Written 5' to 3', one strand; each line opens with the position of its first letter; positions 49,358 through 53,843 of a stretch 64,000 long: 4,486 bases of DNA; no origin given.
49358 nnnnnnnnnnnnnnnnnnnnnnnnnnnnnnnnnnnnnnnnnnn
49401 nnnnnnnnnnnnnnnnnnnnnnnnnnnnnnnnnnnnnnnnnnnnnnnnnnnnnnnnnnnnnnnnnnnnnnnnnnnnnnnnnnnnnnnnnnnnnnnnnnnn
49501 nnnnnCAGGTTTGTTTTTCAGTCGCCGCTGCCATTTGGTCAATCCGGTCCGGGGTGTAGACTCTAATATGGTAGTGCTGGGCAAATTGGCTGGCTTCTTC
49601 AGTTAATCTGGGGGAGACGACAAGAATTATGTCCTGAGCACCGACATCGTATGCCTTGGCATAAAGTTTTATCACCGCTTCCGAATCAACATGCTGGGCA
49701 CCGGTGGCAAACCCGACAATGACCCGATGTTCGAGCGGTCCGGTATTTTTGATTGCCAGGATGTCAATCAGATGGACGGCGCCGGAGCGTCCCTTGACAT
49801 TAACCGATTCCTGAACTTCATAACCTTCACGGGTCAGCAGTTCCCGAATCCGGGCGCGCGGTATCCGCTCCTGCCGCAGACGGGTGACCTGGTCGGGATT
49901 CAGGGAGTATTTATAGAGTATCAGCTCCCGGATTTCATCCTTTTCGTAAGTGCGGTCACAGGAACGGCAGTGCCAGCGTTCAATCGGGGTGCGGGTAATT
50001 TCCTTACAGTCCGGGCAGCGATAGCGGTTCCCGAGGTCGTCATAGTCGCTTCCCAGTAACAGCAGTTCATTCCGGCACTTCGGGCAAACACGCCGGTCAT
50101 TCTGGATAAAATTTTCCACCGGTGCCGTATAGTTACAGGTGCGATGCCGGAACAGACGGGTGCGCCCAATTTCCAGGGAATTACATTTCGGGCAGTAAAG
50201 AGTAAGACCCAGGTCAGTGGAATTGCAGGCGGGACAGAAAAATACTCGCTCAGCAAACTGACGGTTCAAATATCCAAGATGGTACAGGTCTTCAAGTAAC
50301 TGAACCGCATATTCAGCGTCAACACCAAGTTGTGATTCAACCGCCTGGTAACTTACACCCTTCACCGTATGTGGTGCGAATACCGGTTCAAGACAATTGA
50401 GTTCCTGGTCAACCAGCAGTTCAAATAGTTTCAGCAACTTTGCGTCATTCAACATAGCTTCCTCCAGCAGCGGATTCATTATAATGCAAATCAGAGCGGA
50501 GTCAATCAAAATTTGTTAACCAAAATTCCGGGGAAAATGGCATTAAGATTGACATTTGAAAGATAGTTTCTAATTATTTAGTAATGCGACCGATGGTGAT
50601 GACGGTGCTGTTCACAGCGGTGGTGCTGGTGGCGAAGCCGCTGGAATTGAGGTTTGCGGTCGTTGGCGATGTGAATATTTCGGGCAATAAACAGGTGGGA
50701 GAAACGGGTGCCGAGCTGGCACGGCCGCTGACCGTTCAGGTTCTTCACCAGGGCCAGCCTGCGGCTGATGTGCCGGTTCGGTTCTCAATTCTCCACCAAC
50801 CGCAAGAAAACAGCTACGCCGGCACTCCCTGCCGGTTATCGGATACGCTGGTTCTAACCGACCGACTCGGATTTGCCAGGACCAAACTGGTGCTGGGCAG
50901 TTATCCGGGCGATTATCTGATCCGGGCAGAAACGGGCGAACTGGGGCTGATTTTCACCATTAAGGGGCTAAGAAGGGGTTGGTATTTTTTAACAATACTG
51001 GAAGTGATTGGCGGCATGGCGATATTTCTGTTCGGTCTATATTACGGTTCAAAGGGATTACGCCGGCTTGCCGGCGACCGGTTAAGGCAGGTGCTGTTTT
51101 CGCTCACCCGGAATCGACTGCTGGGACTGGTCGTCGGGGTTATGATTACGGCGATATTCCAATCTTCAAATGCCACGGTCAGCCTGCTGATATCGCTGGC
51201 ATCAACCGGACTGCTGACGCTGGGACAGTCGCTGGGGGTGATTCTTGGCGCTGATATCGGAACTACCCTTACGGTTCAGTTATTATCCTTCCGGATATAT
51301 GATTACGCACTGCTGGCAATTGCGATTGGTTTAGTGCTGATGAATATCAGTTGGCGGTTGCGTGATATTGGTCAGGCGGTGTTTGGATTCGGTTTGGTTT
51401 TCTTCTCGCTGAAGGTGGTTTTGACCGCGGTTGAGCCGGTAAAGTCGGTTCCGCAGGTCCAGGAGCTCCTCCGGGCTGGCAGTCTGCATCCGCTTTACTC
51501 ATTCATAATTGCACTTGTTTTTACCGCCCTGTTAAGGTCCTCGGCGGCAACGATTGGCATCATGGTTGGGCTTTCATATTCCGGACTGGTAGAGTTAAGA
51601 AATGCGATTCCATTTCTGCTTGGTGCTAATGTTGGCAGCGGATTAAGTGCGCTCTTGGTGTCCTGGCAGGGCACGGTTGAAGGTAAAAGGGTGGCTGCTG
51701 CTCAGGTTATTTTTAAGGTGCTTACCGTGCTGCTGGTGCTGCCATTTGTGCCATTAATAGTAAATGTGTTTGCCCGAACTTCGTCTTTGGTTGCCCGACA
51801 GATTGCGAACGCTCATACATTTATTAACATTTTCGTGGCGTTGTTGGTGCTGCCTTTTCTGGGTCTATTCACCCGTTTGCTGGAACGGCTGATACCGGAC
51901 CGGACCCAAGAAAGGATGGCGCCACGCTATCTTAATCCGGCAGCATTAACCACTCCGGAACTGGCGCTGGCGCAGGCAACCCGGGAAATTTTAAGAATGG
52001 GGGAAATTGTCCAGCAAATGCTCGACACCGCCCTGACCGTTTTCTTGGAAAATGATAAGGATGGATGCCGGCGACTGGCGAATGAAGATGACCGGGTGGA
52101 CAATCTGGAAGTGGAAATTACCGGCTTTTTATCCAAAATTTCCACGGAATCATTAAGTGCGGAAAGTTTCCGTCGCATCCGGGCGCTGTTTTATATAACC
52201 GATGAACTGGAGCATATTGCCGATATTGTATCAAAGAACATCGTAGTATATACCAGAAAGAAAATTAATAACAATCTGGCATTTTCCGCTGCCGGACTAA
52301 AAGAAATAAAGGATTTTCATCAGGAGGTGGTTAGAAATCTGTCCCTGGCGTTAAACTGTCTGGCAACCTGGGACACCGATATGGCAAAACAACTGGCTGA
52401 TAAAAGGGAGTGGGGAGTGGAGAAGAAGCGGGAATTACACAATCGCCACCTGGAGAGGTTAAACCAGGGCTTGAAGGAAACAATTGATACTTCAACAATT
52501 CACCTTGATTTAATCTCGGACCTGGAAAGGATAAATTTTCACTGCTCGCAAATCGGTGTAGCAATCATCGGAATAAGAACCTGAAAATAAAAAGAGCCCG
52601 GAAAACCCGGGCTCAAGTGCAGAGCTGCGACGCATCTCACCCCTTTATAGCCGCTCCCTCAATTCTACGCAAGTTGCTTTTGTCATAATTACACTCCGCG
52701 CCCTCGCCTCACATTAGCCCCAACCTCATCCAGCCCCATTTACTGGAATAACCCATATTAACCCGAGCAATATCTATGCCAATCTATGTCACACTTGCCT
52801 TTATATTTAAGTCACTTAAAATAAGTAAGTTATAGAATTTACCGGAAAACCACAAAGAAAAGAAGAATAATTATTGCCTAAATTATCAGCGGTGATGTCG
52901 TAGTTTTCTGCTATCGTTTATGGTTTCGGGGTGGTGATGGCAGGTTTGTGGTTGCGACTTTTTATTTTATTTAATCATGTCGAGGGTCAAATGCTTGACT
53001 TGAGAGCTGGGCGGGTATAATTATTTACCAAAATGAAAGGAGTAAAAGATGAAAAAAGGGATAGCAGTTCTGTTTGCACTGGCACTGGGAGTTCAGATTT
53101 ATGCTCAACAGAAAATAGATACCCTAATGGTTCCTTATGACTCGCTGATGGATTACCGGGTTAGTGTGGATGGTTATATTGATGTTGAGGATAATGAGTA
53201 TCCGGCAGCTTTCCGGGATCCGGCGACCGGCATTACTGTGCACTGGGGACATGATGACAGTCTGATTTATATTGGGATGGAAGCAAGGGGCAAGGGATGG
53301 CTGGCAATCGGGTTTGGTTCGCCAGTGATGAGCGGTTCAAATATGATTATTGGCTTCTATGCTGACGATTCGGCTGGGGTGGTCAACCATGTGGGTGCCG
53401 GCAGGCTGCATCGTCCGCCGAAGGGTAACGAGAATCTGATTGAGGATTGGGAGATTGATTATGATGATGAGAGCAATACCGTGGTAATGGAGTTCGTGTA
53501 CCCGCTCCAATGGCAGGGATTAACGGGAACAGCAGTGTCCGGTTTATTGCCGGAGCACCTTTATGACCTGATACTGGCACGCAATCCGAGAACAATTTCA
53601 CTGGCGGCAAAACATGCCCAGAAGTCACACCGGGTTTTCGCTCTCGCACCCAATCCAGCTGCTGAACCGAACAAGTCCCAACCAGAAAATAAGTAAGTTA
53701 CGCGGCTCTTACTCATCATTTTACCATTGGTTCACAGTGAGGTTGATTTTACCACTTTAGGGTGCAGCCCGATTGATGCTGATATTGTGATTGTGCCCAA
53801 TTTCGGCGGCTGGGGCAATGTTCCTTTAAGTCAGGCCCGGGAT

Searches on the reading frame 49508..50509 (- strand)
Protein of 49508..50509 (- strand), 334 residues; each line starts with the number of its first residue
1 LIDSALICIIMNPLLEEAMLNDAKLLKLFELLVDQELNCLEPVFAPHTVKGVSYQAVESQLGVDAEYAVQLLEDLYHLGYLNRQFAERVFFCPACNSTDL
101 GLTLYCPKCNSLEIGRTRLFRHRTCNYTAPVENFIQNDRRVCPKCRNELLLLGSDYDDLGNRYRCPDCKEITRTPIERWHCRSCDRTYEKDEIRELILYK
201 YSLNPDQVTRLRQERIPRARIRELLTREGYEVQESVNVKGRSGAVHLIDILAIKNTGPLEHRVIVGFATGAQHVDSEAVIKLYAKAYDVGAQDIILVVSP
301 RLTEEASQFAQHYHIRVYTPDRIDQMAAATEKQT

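Call 41: search_protein_families(library=pfam, proteins=[window:49508-50509:-], max_evalue=0.00001)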
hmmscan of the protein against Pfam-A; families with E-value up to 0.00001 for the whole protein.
window:49508-50509:- (334 aa): 2 families
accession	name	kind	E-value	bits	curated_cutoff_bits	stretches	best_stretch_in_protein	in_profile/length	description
PF18551.6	TackOD1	-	2.1e-36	125.7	32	1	21-203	6-188/188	Thaumarchaeal output domain 1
PF04471.18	Mrr_cat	-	5.5e-06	26.9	21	1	221-325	13-113/115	Restriction endonuclease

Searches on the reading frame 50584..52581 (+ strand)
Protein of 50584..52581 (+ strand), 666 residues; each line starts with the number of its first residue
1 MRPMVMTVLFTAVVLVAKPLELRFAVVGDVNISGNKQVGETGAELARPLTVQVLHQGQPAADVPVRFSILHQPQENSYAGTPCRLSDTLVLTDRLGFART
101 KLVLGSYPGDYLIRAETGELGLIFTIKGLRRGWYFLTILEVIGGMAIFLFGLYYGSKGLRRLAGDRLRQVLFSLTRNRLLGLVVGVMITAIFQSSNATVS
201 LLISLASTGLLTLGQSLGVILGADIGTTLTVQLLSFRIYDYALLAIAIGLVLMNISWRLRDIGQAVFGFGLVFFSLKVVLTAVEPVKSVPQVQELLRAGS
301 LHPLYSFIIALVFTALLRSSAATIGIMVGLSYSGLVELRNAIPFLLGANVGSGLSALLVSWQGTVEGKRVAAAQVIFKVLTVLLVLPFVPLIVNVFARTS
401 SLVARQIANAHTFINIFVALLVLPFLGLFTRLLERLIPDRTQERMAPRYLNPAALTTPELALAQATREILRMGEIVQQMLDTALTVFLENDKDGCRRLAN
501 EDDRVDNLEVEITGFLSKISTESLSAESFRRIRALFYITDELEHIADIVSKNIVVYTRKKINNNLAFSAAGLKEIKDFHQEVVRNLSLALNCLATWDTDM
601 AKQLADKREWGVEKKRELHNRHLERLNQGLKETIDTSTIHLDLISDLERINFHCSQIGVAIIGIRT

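Call 41: search_protein_families(library=pfam, proteins=[window:50584-52581:+], max_evalue=0.00001)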
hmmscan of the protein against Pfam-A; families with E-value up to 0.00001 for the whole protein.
window:50584-52581:+ (666 aa): 2 families
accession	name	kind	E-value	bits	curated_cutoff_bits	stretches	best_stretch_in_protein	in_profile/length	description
PF02690.20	Na_Pi_cotrans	-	5.1e-52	176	29.1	2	147-278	1-134/137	Na+/Pi-cotransporter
PF01895.24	PhoU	-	1.6e-21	76.9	23.5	1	469-549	1-82/89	PhoU domain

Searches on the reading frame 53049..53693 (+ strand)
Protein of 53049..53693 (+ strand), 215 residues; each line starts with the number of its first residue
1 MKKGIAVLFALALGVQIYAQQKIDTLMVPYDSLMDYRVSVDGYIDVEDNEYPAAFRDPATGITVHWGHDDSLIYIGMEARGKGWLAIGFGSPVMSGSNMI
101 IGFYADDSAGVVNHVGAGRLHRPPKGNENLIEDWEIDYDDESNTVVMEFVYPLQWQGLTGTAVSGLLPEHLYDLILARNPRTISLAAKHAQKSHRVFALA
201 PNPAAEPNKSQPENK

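Call 41: search_protein_families(library=pfam, proteins=[window:53049-53693:+], max_evalue=0.00001)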
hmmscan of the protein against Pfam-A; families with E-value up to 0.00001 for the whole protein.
window:53049-53693:+ (215 aa): 1 family
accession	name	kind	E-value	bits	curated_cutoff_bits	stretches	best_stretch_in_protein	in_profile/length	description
PF03351.22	DOMON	-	8.5e-07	29.7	32.7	1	62-142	5-91/124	DOMON domain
